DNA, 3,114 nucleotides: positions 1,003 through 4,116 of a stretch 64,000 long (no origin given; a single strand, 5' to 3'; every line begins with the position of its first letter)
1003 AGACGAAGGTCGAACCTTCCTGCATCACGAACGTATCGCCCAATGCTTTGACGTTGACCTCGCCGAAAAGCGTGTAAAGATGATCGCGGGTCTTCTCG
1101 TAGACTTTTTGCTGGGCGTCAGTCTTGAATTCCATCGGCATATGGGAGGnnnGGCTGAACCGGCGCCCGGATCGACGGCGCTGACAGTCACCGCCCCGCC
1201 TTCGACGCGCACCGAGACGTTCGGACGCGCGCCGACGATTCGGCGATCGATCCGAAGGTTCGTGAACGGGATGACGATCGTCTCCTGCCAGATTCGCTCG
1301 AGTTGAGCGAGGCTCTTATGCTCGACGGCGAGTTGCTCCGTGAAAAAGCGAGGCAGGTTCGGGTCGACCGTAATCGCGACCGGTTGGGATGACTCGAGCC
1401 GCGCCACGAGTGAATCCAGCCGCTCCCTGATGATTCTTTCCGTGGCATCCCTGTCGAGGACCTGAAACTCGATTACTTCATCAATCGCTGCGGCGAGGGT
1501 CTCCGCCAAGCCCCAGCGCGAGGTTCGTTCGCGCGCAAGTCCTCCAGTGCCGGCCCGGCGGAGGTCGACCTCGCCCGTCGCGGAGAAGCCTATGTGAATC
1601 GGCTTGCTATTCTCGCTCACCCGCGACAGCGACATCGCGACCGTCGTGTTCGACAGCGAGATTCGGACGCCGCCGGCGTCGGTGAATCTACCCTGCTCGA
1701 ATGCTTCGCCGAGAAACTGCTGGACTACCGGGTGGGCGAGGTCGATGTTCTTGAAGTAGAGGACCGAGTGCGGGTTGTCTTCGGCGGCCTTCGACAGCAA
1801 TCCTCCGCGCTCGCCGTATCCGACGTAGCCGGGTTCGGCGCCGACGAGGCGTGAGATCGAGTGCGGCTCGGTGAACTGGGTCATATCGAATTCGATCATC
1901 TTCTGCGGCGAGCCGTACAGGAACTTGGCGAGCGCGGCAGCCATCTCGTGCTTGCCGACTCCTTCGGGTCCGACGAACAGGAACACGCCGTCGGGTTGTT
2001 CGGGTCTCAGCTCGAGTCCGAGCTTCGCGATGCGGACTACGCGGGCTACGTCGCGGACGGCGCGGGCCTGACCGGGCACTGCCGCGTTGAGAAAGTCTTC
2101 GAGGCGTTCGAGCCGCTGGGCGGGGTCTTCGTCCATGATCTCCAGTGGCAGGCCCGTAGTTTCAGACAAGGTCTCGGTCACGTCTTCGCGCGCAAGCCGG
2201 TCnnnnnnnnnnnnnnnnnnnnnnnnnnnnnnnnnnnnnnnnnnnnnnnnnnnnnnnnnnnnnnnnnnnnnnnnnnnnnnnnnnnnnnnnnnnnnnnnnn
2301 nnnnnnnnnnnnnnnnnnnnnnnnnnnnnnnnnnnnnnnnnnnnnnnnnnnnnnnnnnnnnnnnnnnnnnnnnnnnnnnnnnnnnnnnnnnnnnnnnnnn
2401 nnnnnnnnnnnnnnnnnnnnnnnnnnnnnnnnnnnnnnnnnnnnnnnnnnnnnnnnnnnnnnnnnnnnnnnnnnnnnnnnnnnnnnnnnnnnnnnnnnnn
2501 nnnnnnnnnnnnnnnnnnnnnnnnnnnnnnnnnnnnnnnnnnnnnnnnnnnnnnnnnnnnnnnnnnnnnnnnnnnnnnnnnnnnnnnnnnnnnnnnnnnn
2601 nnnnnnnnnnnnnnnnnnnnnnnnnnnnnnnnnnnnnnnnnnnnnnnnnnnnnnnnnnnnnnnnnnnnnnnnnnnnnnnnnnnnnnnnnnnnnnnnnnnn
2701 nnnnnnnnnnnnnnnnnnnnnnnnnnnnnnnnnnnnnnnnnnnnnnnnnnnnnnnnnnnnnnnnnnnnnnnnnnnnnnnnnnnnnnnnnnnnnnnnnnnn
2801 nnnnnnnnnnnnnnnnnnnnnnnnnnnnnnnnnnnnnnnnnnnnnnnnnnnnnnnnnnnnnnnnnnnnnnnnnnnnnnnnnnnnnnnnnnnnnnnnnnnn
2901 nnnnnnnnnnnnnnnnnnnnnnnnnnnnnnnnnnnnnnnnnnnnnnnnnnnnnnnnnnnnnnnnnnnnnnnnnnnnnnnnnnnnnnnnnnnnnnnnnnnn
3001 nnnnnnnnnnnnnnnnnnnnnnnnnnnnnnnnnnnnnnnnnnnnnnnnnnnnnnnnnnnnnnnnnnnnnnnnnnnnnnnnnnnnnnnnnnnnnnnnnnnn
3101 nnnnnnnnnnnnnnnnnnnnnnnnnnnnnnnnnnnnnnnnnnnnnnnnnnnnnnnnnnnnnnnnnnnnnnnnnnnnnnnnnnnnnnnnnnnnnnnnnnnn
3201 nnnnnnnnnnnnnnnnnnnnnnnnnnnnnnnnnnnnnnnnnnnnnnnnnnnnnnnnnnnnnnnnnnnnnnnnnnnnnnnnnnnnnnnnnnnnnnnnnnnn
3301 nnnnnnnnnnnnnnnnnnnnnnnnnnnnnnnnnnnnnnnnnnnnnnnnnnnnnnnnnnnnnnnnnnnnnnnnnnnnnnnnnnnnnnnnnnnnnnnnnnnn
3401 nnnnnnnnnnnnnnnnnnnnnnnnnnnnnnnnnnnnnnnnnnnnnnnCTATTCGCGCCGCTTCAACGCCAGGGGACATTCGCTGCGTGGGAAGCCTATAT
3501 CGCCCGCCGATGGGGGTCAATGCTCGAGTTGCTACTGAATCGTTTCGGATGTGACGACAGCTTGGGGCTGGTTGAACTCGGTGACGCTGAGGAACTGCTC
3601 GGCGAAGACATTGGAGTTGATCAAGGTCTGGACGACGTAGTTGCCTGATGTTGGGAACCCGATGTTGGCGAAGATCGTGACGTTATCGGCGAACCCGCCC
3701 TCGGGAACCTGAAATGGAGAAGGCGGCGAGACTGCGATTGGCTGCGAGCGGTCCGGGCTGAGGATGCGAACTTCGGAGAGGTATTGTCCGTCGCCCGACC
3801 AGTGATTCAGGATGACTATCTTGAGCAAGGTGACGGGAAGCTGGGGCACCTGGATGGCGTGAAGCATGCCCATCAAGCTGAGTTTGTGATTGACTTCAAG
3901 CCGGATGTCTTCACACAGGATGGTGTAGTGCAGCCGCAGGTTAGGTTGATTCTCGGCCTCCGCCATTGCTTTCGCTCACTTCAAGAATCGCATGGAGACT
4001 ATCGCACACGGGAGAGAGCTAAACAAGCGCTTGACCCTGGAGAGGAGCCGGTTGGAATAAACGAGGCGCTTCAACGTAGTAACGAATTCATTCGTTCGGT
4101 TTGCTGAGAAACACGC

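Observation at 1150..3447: ClpA-like unfoldase with an inactivated second AAA+ module but retained IGF loop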

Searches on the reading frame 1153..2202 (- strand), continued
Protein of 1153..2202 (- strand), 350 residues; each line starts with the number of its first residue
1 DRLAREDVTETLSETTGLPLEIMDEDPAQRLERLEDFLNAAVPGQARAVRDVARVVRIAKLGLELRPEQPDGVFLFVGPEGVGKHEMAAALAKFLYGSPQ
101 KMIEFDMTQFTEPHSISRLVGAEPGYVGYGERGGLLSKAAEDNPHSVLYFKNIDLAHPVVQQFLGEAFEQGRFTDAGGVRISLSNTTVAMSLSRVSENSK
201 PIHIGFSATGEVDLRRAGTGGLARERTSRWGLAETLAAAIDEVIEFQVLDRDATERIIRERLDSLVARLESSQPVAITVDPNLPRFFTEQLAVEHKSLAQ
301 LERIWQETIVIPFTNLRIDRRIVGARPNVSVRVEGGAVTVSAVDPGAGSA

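Call 67: find_encoding_contigs(protein=P0399, flank=4000, max_places=1)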
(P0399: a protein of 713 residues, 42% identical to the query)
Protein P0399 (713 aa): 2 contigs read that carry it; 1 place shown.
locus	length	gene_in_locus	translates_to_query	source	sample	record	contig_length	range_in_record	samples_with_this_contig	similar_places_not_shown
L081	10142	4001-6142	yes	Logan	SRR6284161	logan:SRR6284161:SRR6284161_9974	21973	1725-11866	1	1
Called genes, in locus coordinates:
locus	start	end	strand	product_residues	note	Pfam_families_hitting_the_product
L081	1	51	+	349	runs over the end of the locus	PF13174:TPR_6 (faint), PF13428:TPR_14 (faint), PF00515:TPR_1 (faint), PF07719:TPR_2 (faint), PF13176:TPR_7 (faint), PF13424:TPR_12 (weak), PF17874:TPR_MalT (weak), PF13424:TPR_12, +2 more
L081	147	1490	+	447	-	-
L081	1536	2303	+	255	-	PF01113:DapB_N, PF05173:DapB_C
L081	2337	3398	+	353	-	PF13424:TPR_12, PF28559:TPR_SusR (weak), PF00515:TPR_1 (weak), PF07719:TPR_2 (weak), PF13424:TPR_12 (weak), PF13374:TPR_10 (weak), PF00515:TPR_1 (weak), PF13424:TPR_12, +12 more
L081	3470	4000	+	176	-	-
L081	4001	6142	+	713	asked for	PF01637:ATPase_2 (faint), PF05621:TniB (faint), PF13191:AAA_16 (weak), PF20703:nSTAND1 (faint), PF23569:NBD_SMAX1 (weak), PF00004:AAA, PF17871:AAA_lid_9, PF07724:AAA_2, +2 more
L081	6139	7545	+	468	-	PF13176:TPR_7 (faint), PF13374:TPR_10 (faint), PF13428:TPR_14 (faint), PF17874:TPR_MalT (faint), PF07719:TPR_2 (faint), PF13181:TPR_8 (faint), PF13424:TPR_12, PF13424:TPR_12, +2 more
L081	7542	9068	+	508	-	-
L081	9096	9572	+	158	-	PF00578:AhpC-TSA, PF08534:Redoxin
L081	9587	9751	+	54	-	-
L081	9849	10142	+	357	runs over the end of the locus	PF09587:PGA_cap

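Call 68: find_encoding_contigs(protein=P0177, flank=4000, max_places=1)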
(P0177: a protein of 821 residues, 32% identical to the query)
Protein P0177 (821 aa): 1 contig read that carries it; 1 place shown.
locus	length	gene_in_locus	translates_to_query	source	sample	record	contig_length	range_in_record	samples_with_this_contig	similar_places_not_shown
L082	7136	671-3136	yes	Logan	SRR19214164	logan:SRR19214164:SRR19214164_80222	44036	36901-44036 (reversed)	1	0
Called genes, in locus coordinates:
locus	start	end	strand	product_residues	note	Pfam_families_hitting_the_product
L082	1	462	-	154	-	?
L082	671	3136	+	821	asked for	PF02861:Clp_N, PF00004:AAA, PF00158:Sigma54_activat (faint), PF05621:TniB (faint), PF07728:AAA_5 (faint), PF13191:AAA_16 (weak), PF17871:AAA_lid_9, PF07724:AAA_2, +2 more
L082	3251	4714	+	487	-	PF00890:FAD_binding_2, PF01134:GIDA (weak), PF01266:DAO, PF01494:FAD_binding_3 (weak), PF01593:Amino_oxidase, PF07992:Pyr_redox_2, PF12831:FAD_oxidored, PF13450:NAD_binding_8, +4 more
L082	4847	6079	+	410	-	PF01676:Metalloenzyme, PF10143:PhosphMutase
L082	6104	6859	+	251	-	PF13353:Fer4_12, PF04055:Radical_SAM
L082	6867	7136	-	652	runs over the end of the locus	PF07244:POTRA (weak), PF01103:Omp85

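Call 69: find_encoding_contigs(protein=P0159, flank=4000, max_places=1)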
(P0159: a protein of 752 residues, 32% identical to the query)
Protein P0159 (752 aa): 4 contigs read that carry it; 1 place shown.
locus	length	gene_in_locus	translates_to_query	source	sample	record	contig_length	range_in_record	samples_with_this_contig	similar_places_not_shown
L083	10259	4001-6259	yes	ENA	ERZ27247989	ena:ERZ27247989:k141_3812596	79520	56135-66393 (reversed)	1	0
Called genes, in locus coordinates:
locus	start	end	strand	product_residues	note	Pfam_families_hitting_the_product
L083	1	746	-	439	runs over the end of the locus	PF00999:Na_H_Exchanger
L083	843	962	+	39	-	-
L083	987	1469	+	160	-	-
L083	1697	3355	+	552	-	PF17391:Urocanase_N, PF01175:Urocanase, PF17392:Urocanase_C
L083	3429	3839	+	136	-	-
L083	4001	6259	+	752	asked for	PF02861:Clp_N, PF00004:AAA, PF17871:AAA_lid_9, PF07724:AAA_2, PF10431:ClpB_D2-small (weak)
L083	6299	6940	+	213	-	-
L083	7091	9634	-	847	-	PF05170:AsmA (weak)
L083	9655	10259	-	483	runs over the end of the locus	PF02934:GatB_N, PF02637:GatB_Yqey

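Call 71: search_protein_families(library=pfam, proteins=[L083:6299-6940:+, L081:3470-4000:+, L083:3429-3839:+], max_evalue=0.1)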
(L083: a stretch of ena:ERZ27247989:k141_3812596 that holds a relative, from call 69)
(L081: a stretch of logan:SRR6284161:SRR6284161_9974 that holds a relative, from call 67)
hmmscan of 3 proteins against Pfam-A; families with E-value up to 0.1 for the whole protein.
L083:6299-6940:+ (213 aa): 2 families
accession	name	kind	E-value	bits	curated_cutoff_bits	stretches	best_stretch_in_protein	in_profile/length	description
PF10722.14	YbjN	-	0.00044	20.9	22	1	6-129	3-121/126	Putative bacterial sensory transduction regulator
PF22550.1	CesT_Tir_1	-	0.00048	20.5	27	1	69-120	61-113/131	CesT_Tir_1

L081:3470-4000:+ (176 aa): 1 family
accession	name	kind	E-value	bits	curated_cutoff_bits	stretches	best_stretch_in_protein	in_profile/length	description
PF22551.1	TY-Chap1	-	0.0003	20.9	27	1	64-155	47-131/132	T3SS (YopN, CesT) and YbjN peptide-binding chaperone 1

L083:3429-3839:+ (136 aa): 5 families
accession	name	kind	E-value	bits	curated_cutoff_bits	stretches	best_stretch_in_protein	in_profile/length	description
PF21349.2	RUBY_RBDX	-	0.00017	21.4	26.5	1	4-33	1-30/30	Rubrerythrin, rubredoxin-like domain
PF09538.15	FYDLN_acid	-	0.00039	21.5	23.9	1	31-127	9-96/105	Protein of unknown function (FYDLN_acid)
PF23458.2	DUF7130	-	0.0048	17.2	35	1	32-57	54-79/89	Domain of unknown function (DUF7130)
PF17283.8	Zn_ribbon_SprT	-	0.02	15.4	28.1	1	31-59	4-35/38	SprT-like zinc ribbon domain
PF22795.1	DUF4796_N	-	0.057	13.7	27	1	44-58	15-29/29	DUF4796 N-terminal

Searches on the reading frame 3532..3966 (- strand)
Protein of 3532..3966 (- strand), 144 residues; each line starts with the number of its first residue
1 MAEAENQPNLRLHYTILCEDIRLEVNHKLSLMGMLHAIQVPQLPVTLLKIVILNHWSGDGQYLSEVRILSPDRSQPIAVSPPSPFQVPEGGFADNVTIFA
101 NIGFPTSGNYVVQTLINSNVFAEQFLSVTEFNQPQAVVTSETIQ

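Call 3: search_protein_families(library=pfam, proteins=[window:3532-3966:-], max_evalue=0.01)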
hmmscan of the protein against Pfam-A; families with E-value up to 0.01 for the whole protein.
window:3532-3966:- (144 aa): 1 family
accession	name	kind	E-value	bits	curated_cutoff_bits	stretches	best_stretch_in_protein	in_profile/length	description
PF22091.2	DUF6941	-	4.3e-11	43.7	27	1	14-122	2-118/125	Family of unknown function (DUF6941)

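Call 4: search_protein_families(library=ncbifam, proteins=[window:3532-3966:-], max_evalue=0.01)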
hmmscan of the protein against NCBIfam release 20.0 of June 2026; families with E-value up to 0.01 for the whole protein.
window:3532-3966:- (144 aa): 0 families

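Call 28: find_homologous_proteins(query=window:3532-3966:-, max_evalue=0.001)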
Query window:3532-3966:- (144 aa): 479 proteins with E <= 0.001 among 492 candidates; the best 120 are listed.
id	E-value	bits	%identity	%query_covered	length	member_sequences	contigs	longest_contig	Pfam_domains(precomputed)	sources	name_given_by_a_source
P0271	2.2e-88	311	99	100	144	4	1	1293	PF22091.3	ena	-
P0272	9.4e-72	257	79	100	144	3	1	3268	PF22091.3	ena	-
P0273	1.3e-71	257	79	100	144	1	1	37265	PF22091.3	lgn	-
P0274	1.9e-71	256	78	100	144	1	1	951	PF22091.3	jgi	jgi:hypothetical protein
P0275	3.1e-71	256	78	100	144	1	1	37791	PF22091.3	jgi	jgi:hypothetical protein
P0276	4.1e-71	255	78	100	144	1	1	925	PF22091.3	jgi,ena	jgi:hypothetical protein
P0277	7.3e-71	254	81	98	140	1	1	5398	PF22091.3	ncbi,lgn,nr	ncbi:MAG TPA: hypothetical protein VNO70_07960 [Blastocatellia bacterium]|nr:hypothetical protein [B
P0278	8.0e-71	254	80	96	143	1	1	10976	PF22091.3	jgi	jgi:Family of unknown function (DUF6941)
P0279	3.6e-70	252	78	100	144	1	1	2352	PF22091.3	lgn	-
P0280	3.7e-70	252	76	100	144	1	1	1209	PF22091.3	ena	-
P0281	6.2e-70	251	79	100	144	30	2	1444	PF22091.3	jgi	jgi:hypothetical protein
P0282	1.2e-69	250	77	100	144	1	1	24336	PF22091.3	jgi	jgi:uncharacterized protein DUF6941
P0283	1.6e-69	250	78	100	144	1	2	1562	PF22091.3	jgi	jgi:uncharacterized protein DUF6941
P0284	2.4e-69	249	77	100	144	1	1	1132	PF22091.3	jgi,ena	-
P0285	3.3e-69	249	76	100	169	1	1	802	PF22091.3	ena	-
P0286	5.6e-69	248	77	100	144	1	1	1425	PF22091.3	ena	-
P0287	6.0e-69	248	76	100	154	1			PF22091.3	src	-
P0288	7.7e-69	248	81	94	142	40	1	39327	PF22091.3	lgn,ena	-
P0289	1.0e-68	247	75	100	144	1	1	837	PF22091.3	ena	-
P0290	2.1e-68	246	78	98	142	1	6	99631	PF22091.3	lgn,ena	-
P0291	2.8e-68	246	75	100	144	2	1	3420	PF22091.3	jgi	jgi:hypothetical protein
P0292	3.0e-68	246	76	100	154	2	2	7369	PF22091.3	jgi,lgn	jgi:hypothetical protein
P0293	4.3e-68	245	78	100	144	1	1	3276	PF22091.3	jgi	jgi:hypothetical protein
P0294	4.5e-68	245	80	94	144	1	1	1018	PF22091.3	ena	-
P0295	5.6e-68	245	76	100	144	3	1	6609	PF22091.3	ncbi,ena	-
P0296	6.6e-68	245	74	100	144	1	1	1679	PF22091.3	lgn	-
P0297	1.0e-67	244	75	100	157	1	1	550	PF22091.3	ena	-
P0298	1.2e-67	244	76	100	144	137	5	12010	PF22091.3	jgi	jgi:hypothetical protein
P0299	1.3e-67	244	74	99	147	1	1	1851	PF22091.3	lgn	-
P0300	1.4e-67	244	75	99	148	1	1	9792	PF22091.3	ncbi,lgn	-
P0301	1.5e-67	244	77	100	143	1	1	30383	PF22091.3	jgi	jgi:hypothetical protein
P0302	1.7e-67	243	75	100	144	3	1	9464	PF22091.3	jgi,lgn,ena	-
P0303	1.9e-67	243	76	100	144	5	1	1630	PF22091.3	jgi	jgi:hypothetical protein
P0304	2.0e-67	243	76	100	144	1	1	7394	PF22091.3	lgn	-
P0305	2.0e-67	243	74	100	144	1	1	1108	PF22091.3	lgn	-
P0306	2.0e-67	243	72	99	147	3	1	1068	PF22091.3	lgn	-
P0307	2.0e-67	243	79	94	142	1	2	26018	PF22091.3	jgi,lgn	jgi:hypothetical protein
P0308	2.2e-67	243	76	100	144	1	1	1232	PF22091.3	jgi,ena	-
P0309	2.6e-67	243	81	95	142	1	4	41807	PF22091.3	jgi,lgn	jgi:hypothetical protein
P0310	2.8e-67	243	75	97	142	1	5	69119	PF22091.3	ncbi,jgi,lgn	jgi:hypothetical protein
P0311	2.9e-67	243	76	100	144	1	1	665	PF22091.3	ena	-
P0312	3.0e-67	243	74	100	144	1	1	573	PF22091.3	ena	-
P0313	3.1e-67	243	76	100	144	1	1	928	PF22091.3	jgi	jgi:hypothetical protein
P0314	3.2e-67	243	74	99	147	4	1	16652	PF22091.3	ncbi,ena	-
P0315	3.5e-67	242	75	100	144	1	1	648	PF22091.3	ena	-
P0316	3.6e-67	242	76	100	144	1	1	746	PF22091.3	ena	-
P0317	3.6e-67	242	76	100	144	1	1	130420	PF22091.3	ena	-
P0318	4.2e-67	242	74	100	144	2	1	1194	PF22091.3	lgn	-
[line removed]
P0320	4.7e-67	242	75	100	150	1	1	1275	PF22091.3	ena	-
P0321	5.8e-67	242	80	94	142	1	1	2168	PF22091.3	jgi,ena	-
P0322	6.5e-67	242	76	100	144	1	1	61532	PF22091.3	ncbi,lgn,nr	ncbi:MAG TPA: hypothetical protein VF131_08675 [Blastocatellia bacterium]|nr:hypothetical protein [B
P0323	7.6e-67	241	74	100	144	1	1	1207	PF22091.3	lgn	-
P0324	8.0e-67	241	75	100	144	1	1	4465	PF22091.3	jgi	jgi:hypothetical protein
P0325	9.4e-67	241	78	96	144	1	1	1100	PF22091.3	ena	-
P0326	1.1e-66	241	74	100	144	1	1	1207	PF22091.3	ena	-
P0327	1.2e-66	241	80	95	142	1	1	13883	PF22091.3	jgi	-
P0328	1.2e-66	241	71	100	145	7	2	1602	PF22091.3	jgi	-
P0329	1.3e-66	241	77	95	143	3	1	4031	PF22091.3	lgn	-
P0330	1.3e-66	241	76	100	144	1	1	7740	PF22091.3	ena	-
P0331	1.4e-66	240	75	94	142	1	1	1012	PF22091.3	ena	-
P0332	1.6e-66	240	74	100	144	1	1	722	PF22091.3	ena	-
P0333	1.7e-66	240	74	100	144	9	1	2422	PF22091.3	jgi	jgi:hypothetical protein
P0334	1.8e-66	240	74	100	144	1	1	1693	PF22091.3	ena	-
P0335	1.9e-66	240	76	100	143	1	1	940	PF22091.3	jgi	jgi:hypothetical protein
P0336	1.9e-66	240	74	100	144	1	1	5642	PF22091.3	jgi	jgi:hypothetical protein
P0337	2.2e-66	240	75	100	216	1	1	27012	PF22091.3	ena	-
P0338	2.3e-66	240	74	100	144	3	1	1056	PF22091.3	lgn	-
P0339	2.4e-66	240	74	100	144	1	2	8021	PF22091.3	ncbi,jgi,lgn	jgi:hypothetical protein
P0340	2.5e-66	240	75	100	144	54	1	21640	PF22091.3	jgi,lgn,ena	jgi:hypothetical protein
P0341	2.5e-66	240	74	100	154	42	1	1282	PF22091.3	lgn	-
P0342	2.6e-66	240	76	100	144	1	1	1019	PF22091.3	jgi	-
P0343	2.7e-66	240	73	100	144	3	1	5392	PF22091.3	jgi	jgi:hypothetical protein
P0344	2.8e-66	240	72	99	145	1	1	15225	PF22091.3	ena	-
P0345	2.9e-66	239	80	94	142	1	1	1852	PF22091.3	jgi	-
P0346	3.3e-66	239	74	97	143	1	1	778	PF22091.3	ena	-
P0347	3.3e-66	239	77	94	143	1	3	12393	PF22091.3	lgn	-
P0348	3.4e-66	239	76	100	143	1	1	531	PF22091.3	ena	-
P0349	3.6e-66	239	76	100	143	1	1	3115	PF22091.3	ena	-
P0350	3.6e-66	239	74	100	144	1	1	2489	PF22091.3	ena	-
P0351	4.2e-66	239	74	100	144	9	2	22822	PF22091.3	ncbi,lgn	-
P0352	4.2e-66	239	77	94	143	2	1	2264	PF22091.3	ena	-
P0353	4.6e-66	239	79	96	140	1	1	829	PF22091.3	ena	-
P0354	4.6e-66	239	78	94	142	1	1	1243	PF22091.3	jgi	jgi:hypothetical protein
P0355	5.1e-66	239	75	100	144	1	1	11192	PF22091.3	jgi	jgi:hypothetical protein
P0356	5.2e-66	239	75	100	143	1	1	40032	PF22091.3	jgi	jgi:hypothetical protein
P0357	5.3e-66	239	72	100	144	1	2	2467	PF22091.3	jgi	jgi:hypothetical protein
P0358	5.9e-66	238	76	97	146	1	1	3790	PF22091.3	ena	-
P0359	6.3e-66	238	74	100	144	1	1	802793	PF22091.3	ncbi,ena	-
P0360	6.4e-66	238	72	99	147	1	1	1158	PF22091.3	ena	-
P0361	6.7e-66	238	79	94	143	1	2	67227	PF22091.3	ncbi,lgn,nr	ncbi:MAG TPA: hypothetical protein VLM38_05480 [Blastocatellia bacterium]|nr:hypothetical protein [B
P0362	7.0e-66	238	75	100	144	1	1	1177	PF22091.3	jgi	jgi:hypothetical protein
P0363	7.0e-66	238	74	100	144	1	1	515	PF22091.3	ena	-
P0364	7.8e-66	238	74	97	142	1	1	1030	PF22091.3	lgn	-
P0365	8.4e-66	238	75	100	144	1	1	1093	PF22091.3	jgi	jgi:hypothetical protein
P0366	8.6e-66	238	74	100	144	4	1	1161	PF22091.3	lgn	-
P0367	9.8e-66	238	74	100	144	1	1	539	PF22091.3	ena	-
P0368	9.8e-66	238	73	100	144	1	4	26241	PF22091.3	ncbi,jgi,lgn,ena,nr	ncbi:MAG TPA: hypothetical protein VGV87_04840 [Blastocatellia bacterium]|jgi:hypothetical protein|n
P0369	1.0e-65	238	73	100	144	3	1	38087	PF22091.3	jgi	jgi:hypothetical protein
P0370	1.0e-65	238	73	100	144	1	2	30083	PF22091.3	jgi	jgi:hypothetical protein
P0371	1.1e-65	238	75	100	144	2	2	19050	PF22091.3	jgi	jgi:hypothetical protein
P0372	1.2e-65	237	75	100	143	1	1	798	PF22091.3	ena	-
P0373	1.2e-65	237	76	100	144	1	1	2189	PF22091.3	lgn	-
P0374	1.2e-65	237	74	100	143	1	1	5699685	PF22091.3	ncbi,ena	-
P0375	1.3e-65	237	74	100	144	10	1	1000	PF22091.3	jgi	-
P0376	1.5e-65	237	73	100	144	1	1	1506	PF22091.3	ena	-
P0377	1.5e-65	237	77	96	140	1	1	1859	PF22091.3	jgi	jgi:hypothetical protein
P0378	1.6e-65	237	73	100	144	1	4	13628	PF22091.3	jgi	jgi:hypothetical protein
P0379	1.6e-65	237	73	100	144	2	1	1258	PF22091.3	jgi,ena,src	jgi:hypothetical protein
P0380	1.6e-65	237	78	94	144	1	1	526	PF22091.3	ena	-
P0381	1.8e-65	237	70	100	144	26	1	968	PF22091.3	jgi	-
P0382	1.9e-65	237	74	100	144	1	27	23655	PF22091.3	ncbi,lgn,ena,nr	ncbi:MAG TPA: hypothetical protein VFO63_11390 [Blastocatellia bacterium]|nr:hypothetical protein [B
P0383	2.2e-65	237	73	100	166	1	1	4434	PF22091.3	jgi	jgi:hypothetical protein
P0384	2.2e-65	237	76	94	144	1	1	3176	PF22091.3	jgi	jgi:hypothetical protein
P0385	2.3e-65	237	72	100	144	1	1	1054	PF22091.3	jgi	jgi:hypothetical protein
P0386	2.5e-65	236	74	100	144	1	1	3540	PF22091.3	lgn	-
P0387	2.5e-65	236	74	100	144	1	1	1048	PF22091.3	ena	-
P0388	3.4e-65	236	73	100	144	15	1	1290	PF22091.3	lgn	-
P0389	3.7e-65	236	74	100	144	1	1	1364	PF22091.3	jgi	jgi:hypothetical protein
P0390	4.1e-65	236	74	100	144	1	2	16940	PF22091.3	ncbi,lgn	ncbi:MAG: hypothetical protein WAV20_04620 [Blastocatellia bacterium]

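Call 36: predict_structure(alignment_id=A1)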
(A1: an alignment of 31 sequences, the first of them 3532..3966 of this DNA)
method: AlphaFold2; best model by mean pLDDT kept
length: 144 residues; sequences in the alignment: 31
mean_pLDDT: 56.5   pTM: 0.55
mean pLDDT of the five models: 56.5, 55.1, 54.7, 54.1, 50.7
residues with pLDDT >= 90: 0; 70-90: 35; 50-70: 51; < 50: 58
segments of 3 or more residues with pLDDT < 50: 1-31, 35-47, 132-144
pLDDT, mean of each block of 10 residues (from residue 1): 38 35 40 45 46 58 73 82 65 64 70 76 67 41 32
secondary structure, 60 per line:
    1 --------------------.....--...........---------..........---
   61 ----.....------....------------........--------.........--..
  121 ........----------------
elements in order: E21-25 E28-38 E48-57 E65-69 E76-79 E92-99 E108-116 E119-128

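Call 79: search_protein_families(library=padloc, proteins=[window:3532-3966:-], max_evalue=0.001)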
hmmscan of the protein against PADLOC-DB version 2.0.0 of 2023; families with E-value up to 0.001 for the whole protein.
window:3532-3966:- (144 aa): 0 families
